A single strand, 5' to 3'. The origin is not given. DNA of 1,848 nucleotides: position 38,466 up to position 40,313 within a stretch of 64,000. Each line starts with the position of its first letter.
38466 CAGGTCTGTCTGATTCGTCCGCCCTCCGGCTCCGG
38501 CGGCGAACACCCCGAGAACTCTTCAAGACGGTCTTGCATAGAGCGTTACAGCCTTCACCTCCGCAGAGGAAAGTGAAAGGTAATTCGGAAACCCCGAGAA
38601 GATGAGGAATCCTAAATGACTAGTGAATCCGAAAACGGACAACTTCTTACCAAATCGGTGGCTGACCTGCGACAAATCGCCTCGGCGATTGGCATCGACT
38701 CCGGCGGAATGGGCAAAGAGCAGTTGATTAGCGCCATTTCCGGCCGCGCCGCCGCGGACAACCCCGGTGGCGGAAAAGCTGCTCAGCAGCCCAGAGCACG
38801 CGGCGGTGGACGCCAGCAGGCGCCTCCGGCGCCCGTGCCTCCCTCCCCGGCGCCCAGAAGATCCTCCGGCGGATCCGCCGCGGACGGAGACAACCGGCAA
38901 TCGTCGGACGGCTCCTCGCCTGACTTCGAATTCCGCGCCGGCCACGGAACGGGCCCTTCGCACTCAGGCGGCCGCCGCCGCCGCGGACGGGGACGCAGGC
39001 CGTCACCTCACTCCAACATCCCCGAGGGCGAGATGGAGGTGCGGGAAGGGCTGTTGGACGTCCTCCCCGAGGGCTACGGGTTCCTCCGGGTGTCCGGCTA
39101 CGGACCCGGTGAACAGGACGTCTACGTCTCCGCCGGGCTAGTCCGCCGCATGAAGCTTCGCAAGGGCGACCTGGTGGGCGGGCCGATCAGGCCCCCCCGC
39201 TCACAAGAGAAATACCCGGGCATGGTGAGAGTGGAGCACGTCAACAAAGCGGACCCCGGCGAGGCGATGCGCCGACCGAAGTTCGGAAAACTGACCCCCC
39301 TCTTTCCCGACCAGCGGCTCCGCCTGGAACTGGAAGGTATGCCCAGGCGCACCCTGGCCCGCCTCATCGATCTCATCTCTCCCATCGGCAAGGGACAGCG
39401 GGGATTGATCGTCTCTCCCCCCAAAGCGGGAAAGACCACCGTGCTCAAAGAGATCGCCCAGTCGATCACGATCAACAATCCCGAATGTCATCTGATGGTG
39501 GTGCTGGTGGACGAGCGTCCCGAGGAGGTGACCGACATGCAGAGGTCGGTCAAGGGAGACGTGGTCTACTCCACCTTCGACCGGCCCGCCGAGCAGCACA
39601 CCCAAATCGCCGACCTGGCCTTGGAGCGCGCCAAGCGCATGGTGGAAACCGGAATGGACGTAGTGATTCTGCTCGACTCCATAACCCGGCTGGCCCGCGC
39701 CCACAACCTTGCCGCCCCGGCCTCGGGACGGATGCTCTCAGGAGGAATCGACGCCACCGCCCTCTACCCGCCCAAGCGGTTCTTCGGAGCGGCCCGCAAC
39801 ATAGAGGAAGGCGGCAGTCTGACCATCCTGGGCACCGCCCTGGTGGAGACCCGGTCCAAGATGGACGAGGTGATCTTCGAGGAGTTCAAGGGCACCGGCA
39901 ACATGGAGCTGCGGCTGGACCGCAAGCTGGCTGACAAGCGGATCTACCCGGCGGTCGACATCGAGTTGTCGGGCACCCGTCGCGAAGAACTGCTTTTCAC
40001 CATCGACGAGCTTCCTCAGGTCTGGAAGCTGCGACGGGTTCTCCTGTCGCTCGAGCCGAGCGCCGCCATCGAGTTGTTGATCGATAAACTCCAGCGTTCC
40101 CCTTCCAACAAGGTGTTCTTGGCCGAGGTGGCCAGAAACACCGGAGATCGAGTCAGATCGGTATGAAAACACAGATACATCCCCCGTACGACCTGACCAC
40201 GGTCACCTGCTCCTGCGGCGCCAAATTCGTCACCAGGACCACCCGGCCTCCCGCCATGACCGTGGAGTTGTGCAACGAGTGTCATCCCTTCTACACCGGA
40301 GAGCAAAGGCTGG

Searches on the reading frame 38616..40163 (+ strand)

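Call 39: search_protein_families(library=pfam, proteins=[window:38616-40163:+], max_evalue=0.00001)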
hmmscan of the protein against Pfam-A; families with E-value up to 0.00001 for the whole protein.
window:38616-40163:+ (516 aa): 2 families
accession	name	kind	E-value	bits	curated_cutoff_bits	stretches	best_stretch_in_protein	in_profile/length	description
PF07497.18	Rho_RNA_bind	-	3.8e-27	94.3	27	1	144-214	2-72/73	Rho termination factor, RNA-binding domain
PF00006.31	ATP-synt_ab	-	2.2e-25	90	29.5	1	249-452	3-211/213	ATP synthase alpha/beta family, nucleotide-binding domain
